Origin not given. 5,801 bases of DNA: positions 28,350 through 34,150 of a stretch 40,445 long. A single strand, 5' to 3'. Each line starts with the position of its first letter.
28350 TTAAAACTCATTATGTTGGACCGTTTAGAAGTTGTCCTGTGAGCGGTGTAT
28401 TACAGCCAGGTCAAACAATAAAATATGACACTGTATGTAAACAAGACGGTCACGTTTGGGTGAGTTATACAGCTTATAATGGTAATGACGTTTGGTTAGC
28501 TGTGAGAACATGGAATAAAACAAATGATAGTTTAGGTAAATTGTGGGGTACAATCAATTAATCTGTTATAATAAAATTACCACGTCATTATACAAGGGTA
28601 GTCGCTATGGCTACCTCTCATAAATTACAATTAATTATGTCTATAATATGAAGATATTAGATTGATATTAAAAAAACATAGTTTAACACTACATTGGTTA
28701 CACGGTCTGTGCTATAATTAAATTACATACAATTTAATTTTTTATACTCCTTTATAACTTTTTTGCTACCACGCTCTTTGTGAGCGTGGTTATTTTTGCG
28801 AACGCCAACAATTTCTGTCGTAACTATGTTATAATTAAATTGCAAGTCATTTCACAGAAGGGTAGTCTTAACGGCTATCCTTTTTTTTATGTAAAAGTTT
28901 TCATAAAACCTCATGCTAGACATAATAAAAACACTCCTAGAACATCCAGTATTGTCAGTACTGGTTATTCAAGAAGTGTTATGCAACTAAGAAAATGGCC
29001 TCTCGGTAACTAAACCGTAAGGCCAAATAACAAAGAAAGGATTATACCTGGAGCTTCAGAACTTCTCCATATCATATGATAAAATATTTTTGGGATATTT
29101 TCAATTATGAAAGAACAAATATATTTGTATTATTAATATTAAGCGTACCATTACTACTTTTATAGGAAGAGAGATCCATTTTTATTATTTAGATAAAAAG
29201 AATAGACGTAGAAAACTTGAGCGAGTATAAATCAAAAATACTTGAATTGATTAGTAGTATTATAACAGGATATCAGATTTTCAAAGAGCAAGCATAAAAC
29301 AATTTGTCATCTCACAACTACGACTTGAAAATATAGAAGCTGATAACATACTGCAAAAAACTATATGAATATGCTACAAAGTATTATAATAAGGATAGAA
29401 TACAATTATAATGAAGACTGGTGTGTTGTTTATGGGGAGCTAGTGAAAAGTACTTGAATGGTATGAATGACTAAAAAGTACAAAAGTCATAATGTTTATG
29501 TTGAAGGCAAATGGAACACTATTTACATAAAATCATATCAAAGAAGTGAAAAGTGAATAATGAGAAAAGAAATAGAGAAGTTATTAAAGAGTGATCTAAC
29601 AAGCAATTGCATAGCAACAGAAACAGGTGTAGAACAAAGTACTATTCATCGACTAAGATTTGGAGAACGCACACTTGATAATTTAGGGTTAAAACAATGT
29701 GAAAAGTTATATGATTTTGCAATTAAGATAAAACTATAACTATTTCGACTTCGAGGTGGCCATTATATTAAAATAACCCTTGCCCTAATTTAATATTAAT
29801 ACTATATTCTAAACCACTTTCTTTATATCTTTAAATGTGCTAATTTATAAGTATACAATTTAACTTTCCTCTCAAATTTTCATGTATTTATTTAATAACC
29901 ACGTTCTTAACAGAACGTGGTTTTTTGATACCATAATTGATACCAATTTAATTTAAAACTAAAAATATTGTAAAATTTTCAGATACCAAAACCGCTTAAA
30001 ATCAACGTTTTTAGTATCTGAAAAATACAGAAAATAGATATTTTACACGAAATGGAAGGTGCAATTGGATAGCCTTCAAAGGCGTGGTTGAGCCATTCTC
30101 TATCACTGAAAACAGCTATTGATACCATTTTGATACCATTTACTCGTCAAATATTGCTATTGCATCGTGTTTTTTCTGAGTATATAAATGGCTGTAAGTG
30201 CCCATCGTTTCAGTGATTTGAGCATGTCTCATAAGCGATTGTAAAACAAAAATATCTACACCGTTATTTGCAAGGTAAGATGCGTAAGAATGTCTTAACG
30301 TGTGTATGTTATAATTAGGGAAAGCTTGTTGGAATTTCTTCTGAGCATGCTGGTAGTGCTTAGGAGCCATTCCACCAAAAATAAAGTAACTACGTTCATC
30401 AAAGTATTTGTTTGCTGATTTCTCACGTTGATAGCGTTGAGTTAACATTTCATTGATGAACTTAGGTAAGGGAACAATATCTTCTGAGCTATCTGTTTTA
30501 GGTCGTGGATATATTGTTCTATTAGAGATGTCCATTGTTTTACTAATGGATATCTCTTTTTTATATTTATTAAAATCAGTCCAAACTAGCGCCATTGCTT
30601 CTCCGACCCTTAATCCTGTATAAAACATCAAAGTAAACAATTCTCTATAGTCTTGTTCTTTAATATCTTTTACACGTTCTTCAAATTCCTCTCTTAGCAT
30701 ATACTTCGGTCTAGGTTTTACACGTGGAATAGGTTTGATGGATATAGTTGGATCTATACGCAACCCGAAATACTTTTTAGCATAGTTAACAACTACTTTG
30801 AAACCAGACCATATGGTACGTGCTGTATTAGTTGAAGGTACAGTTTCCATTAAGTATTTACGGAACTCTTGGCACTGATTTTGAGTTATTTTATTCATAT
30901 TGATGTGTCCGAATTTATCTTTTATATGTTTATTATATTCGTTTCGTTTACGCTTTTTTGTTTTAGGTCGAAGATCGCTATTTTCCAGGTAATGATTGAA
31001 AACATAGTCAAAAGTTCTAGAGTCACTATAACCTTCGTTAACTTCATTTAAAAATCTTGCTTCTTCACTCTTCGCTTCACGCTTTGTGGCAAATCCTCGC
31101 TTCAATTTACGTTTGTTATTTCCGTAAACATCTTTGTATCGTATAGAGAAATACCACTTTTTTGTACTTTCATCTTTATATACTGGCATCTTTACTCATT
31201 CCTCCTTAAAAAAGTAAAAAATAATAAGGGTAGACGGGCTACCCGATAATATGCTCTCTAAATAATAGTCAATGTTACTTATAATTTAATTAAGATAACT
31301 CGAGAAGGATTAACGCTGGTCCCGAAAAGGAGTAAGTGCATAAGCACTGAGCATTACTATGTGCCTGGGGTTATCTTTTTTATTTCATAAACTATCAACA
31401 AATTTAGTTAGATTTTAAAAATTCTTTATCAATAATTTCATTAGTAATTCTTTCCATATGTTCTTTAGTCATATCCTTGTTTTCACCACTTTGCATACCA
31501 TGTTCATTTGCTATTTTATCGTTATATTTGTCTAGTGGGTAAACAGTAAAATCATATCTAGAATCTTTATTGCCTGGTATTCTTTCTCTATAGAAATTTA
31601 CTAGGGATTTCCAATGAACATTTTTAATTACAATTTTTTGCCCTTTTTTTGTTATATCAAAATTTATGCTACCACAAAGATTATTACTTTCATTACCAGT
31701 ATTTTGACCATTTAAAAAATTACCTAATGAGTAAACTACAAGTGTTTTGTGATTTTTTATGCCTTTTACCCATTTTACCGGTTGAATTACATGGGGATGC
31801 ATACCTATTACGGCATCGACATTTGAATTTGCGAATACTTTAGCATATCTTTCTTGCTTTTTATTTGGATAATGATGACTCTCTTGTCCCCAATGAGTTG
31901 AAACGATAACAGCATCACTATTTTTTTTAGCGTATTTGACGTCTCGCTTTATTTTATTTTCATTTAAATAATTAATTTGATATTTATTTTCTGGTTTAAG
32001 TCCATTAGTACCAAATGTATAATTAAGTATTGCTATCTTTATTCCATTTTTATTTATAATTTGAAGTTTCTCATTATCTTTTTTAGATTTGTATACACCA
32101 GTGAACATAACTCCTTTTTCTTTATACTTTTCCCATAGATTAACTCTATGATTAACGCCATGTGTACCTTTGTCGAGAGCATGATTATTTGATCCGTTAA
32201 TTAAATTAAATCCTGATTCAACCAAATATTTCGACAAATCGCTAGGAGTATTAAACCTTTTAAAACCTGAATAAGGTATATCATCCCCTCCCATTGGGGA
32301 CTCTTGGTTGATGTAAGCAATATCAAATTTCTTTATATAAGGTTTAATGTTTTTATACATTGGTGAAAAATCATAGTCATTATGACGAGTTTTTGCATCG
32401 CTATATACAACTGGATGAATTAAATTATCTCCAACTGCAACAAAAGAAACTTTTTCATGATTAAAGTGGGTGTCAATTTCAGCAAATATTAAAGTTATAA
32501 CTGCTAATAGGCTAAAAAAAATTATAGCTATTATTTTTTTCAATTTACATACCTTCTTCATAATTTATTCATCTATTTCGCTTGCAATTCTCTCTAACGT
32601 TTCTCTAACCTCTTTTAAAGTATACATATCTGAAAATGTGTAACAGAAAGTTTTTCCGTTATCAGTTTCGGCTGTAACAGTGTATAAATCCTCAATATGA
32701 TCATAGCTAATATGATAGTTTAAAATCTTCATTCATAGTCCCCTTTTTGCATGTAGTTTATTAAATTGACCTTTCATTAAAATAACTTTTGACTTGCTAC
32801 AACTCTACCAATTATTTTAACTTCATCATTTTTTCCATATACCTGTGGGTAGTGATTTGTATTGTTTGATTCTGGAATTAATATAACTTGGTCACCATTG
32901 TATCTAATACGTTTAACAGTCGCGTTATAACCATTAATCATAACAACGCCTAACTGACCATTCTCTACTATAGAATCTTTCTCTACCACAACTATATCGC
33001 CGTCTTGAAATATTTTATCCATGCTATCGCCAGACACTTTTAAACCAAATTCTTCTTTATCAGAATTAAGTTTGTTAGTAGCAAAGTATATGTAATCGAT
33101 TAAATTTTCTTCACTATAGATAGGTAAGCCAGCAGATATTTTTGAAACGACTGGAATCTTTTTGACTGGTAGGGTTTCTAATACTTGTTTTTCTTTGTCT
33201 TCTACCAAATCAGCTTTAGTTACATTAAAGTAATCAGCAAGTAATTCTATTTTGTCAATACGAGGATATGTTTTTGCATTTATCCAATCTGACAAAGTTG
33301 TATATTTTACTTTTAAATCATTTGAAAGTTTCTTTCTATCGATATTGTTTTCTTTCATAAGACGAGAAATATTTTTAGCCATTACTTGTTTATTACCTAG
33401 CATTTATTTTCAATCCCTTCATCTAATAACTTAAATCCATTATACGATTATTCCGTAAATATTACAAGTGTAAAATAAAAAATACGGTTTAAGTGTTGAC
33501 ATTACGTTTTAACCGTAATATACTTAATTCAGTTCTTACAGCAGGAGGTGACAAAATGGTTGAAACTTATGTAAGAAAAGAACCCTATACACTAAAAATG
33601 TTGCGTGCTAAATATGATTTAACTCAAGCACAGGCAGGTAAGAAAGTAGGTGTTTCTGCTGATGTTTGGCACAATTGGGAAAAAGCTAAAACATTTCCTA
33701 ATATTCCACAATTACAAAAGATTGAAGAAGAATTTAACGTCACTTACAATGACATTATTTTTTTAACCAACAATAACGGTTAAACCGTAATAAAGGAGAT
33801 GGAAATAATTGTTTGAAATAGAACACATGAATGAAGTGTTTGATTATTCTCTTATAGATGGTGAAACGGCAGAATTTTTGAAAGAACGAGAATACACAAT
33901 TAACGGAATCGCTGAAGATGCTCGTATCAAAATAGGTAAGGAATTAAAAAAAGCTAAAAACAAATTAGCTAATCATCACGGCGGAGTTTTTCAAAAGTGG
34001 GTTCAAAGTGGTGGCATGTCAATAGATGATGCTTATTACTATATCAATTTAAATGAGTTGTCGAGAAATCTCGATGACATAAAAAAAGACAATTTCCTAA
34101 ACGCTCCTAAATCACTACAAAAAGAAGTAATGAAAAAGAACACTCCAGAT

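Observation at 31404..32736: CapA/PGA_cap-family membrane-anchored metallophosphatase-like moron plus 55-aa ORF between integrase and cI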

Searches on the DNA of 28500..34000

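Call 78: search_rna_families(source=window, start=28500, end=34000, threshold=gathering)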
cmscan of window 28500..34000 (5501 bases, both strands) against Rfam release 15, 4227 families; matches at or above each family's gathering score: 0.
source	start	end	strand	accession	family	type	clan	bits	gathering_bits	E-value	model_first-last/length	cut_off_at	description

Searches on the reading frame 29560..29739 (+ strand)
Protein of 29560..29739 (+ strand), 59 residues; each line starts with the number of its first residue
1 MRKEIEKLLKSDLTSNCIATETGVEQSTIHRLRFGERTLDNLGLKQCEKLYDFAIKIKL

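Call 3: search_protein_families(library=pfam, proteins=[window:29560-29739:+], max_evalue=0.01)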
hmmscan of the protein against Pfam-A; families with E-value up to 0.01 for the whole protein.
window:29560-29739:+ (59 aa): 0 families

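Call 4: search_protein_families(library=phrogs, proteins=[window:29560-29739:+], max_evalue=0.01)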
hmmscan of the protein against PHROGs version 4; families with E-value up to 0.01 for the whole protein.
window:29560-29739:+ (59 aa): 3 families
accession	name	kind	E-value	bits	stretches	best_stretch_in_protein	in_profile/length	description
phrog_1529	-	unknown function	8.4e-22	79.3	1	1-58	7-64/209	-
phrog_6831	-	transcription regulation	2.3e-06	28.5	1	5-37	11-43/68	transcriptional regulator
phrog_6223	-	transcription regulation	0.0043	18.1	1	1-36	3-41/73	transcriptional repressor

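Call 27: search_protein_families(library=padloc, proteins=[window:29560-29739:+], max_evalue=0.01)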
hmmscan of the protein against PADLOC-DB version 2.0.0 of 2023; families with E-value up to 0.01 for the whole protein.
window:29560-29739:+ (59 aa): 0 families

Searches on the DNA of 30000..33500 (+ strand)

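Call 5: search_dna_similar(query=window:30000-33500:+, collection=phages, mode=near, max_rows=30)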
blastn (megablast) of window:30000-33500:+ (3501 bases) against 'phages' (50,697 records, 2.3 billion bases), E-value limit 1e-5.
Records with a match: 61; places in all: 61; records where one place covers at least 80% of the query: 0.
Best place of each record, by identity: 95-99% 2; 90-95% 9; 80-90% 46; 60-80% 4.
By first word of the organism name: Staphylococcus 61.
By host as written in the record: Staphylococcus aureus 18; Staphylococcus sp. 8; Staphylococcus aureus RN4220 6; - 3; Staphylococcus epidermidis 3; Staphylococcus epidermidis 36-1 2; Staphylococcus aureus subsp. aureus RN4220 2; Staphylococcus aureus NRL 08/236 2; and 14 more.
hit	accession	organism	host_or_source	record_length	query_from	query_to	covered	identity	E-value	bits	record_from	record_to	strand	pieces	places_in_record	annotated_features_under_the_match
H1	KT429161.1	Staphylococcus phage StB20-like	Staphylococcus epidermidis 36-1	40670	1228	3501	65%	95.8%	0e+0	3668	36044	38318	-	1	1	capA: capsule biosynthesis protein CapA | lexA: LexA repressor | hypothetical protein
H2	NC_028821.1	Staphylococcus phage StB20-like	Staphylococcus epidermidis 36-1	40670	1228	3501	65%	95.8%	0e+0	3668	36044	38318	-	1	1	capA: CapA family protein | lexA: transcriptional repressor | hypothetical protein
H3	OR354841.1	Staphylococcus phage S-CoN_Ph18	Staphylococcus sp.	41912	1202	3181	57%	94.5%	0e+0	3044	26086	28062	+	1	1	hypothetical protein (x4) | transcriptional repressor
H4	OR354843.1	Staphylococcus phage S-CoN_Ph20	Staphylococcus sp.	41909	1202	3181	57%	94.5%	0e+0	3044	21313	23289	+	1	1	hypothetical protein (x4) | transcriptional repressor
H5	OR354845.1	Staphylococcus phage S-CoN_Ph22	Staphylococcus sp.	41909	1202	3181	57%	94.5%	0e+0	3044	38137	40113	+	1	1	hypothetical protein (x4) | transcriptional repressor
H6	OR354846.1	Staphylococcus phage S-CoN_Ph23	Staphylococcus sp.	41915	1202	3181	57%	94.5%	0e+0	3044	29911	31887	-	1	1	hypothetical protein (x4) | transcriptional repressor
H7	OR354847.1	Staphylococcus phage S-CoN_Ph24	Staphylococcus sp.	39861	1202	3181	57%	94.5%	0e+0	3044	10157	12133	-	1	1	hypothetical protein (x4) | transcriptional repressor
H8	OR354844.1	Staphylococcus phage S-CoN_Ph21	Staphylococcus sp.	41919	1228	3181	56%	94.7%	0e+0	3038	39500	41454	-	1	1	hypothetical protein (x4) | transcriptional repressor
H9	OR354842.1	Staphylococcus phage S-CoN_Ph19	Staphylococcus sp.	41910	1228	3181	56%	94.7%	0e+0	3033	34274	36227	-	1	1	hypothetical protein (x4) | transcriptional repressor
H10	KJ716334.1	Staphylococcus phage SA97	Staphylococcus aureus RN4220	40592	49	1251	34%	83.3%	0e+0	1101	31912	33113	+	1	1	integrase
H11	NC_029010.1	Staphylococcus phage SA97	Staphylococcus aureus RN4220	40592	49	1251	34%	83.3%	0e+0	1101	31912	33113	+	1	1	integrase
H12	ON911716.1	Staphylococcus phage SAP3_TA-2022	Staphylococcus aureus RN4220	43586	49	1251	34%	83.2%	0e+0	1096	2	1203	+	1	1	integrase | terminator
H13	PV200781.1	Staphylococcus phage SapYZUstau631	Staphylococcus aureus YZUstau63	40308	49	1251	34%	83.1%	0e+0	1092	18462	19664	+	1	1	site-specific integrase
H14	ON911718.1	Staphylococcus phage SAP13_TA-2022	Staphylococcus aureus RN4220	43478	49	1246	34%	83.3%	0e+0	1099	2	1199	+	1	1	integrase | terminator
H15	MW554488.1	Staphylococcus phage BUCT556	Staphylococcus cohnii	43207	49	1246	34%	83.2%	0e+0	1094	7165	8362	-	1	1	site-specific integrase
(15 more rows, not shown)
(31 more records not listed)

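Call 8: get_annotated_region(hit=H2, flank=6000)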
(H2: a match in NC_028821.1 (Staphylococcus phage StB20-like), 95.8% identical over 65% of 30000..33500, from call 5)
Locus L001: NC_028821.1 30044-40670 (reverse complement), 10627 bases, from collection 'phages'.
description: Staphylococcus phage StB20-like, complete genome.
organism: Staphylococcus phage StB20-like (NCBI taxid 1732064)
taxonomy: Viruses; Duplodnaviria; Heunggongvirae; Uroviricota; Caudoviricetes
host: Staphylococcus epidermidis 36-1; source: -; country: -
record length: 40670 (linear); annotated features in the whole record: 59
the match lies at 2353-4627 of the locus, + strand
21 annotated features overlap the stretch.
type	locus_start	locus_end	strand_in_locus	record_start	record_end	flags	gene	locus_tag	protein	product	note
CDS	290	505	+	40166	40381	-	-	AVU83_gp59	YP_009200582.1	hypothetical protein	-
CDS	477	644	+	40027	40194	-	-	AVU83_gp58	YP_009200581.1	hypothetical protein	-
CDS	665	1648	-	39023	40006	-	-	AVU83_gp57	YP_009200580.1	DUF3644 domain-containing protein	-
CDS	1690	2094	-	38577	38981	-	-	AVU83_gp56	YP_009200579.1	sporulation protein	-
CDS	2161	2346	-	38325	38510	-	-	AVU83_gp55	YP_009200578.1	hypothetical protein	-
CDS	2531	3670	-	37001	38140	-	capA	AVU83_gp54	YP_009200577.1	CapA family protein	-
CDS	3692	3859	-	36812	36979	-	-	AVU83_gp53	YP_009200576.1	hypothetical protein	-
CDS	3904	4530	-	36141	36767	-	lexA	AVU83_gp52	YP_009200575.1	transcriptional repressor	-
CDS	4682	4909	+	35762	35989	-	-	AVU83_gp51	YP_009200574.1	transcriptional regulator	-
CDS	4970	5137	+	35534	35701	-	-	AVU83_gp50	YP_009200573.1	hypothetical protein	-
CDS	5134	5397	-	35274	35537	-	cas2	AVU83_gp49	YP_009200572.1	CRISPR-associated endonuclease Cas2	-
CDS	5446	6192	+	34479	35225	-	-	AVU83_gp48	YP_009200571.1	anti-repressor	-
CDS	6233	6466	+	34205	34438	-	-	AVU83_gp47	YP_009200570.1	transcriptional regulator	-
CDS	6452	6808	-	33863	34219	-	-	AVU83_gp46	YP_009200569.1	hypothetical protein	-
CDS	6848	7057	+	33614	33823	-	-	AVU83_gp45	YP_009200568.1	hypothetical protein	-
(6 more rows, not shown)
